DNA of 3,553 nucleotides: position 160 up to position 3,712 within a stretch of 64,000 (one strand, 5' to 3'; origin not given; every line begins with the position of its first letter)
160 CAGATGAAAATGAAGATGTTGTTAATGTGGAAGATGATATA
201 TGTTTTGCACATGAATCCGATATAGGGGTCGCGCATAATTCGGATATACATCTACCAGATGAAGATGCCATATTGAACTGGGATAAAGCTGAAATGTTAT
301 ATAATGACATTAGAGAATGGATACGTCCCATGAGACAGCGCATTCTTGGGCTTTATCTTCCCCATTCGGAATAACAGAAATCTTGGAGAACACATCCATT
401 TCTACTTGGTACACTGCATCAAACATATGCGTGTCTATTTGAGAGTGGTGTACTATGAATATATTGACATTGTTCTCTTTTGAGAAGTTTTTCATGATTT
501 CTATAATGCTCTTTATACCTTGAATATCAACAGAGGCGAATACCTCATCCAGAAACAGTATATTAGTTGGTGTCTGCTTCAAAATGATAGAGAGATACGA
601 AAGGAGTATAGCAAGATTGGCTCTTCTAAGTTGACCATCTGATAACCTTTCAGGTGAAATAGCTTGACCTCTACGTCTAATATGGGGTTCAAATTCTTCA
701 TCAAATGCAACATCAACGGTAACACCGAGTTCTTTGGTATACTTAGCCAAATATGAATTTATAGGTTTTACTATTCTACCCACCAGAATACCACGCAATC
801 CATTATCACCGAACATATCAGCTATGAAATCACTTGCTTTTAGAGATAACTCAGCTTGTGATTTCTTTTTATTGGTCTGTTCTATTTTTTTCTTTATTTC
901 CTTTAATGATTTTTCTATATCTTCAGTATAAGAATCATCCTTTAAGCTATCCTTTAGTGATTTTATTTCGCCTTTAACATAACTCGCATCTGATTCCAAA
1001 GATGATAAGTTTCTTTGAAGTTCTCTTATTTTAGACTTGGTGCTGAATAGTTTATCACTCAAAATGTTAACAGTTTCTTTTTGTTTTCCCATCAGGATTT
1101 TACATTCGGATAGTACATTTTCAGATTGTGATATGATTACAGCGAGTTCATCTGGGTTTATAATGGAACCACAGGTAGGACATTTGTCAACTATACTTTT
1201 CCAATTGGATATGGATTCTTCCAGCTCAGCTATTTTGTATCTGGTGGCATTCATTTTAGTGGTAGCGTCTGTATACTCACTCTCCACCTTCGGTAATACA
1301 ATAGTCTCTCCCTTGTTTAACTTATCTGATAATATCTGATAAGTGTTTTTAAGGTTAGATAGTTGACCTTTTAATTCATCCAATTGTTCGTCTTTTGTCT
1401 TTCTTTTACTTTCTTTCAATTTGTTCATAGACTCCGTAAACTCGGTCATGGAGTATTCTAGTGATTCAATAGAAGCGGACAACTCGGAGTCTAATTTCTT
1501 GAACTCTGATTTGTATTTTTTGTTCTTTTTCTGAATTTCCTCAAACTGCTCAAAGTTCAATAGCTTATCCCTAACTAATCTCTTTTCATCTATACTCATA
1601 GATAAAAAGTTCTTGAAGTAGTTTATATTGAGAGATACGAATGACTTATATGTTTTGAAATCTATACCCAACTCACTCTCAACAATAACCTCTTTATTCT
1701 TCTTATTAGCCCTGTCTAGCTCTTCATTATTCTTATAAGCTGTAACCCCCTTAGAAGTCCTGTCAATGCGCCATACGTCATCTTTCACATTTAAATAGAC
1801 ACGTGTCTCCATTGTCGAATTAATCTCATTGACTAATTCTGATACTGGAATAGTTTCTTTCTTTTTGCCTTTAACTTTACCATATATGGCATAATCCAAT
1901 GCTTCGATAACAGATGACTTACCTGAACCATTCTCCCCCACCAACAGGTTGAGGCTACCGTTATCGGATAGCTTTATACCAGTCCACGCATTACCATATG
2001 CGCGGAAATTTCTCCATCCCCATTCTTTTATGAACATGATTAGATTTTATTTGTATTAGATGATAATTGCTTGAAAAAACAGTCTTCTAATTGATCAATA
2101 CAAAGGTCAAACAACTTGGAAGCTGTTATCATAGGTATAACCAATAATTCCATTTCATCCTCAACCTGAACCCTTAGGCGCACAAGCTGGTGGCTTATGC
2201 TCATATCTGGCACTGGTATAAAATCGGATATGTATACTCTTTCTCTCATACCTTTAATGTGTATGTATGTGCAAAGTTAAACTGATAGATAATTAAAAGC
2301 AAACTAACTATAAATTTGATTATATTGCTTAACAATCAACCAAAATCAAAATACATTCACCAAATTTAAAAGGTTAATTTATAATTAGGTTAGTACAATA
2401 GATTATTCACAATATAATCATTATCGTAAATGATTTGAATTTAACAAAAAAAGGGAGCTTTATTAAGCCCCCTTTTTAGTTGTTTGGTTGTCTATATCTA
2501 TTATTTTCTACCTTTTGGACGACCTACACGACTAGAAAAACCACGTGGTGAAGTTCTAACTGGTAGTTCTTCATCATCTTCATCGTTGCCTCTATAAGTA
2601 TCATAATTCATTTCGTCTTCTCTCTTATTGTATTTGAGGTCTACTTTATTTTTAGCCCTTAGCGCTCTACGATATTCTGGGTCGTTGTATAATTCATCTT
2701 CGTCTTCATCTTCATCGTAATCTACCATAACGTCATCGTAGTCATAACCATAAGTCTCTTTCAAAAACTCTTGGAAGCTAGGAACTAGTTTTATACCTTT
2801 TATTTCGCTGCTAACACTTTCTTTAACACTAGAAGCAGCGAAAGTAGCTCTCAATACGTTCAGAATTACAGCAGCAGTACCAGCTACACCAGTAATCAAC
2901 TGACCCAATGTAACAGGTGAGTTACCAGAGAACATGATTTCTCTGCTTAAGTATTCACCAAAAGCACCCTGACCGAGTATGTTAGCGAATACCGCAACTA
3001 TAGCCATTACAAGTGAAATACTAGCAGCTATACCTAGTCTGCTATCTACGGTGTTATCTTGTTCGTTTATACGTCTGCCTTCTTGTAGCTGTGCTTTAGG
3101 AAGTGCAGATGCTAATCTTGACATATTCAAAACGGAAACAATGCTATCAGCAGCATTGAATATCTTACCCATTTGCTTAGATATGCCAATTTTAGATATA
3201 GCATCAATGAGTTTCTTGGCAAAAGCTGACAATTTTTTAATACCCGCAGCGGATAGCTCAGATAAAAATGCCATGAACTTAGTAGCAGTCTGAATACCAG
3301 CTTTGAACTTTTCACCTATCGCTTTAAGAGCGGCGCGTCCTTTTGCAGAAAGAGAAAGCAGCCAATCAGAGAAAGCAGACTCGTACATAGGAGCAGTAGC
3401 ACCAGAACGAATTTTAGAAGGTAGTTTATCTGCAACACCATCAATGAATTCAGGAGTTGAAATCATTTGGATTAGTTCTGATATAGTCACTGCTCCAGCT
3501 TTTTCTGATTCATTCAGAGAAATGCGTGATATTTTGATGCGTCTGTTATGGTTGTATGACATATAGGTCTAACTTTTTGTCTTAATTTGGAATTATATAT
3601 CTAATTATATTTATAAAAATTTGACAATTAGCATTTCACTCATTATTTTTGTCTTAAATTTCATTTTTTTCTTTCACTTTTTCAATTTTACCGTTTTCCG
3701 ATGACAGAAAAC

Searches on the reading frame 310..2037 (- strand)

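Call 21: search_protein_families(library=phrogs, proteins=[window:310-2037:-], max_evalue=0.00001)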
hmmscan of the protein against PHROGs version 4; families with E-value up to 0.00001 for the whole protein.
window:310-2037:- (575 aa): 4 families
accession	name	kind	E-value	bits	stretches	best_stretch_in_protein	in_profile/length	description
phrog_77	-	DNA, RNA and nucleotide metabolism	8.6e-69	234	1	3-554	298-953/967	SbcC-like subunit of palindrome specific endonuclease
phrog_293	-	moron, auxiliary metabolic gene and host takeover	3e-07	29.8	1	462-543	266-340/1058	ABC transporter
phrog_4747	-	unknown function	3.5e-06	27.3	1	27-233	22-261/610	-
phrog_19980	-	unknown function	4e-06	26.4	0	26-403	26-379/1068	-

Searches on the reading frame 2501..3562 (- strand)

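Call 80: search_protein_families(library=pfam, proteins=[window:2501-3562:-], max_evalue=0.001)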
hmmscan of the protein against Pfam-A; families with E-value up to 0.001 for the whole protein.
window:2501-3562:- (353 aa): 1 family
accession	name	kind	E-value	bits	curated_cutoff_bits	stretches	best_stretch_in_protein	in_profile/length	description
PF20990.2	DUF2207_C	-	0.00054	20.2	33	1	61-239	28-182/247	Predicted membrane protein (DUF2207) C-terminal domain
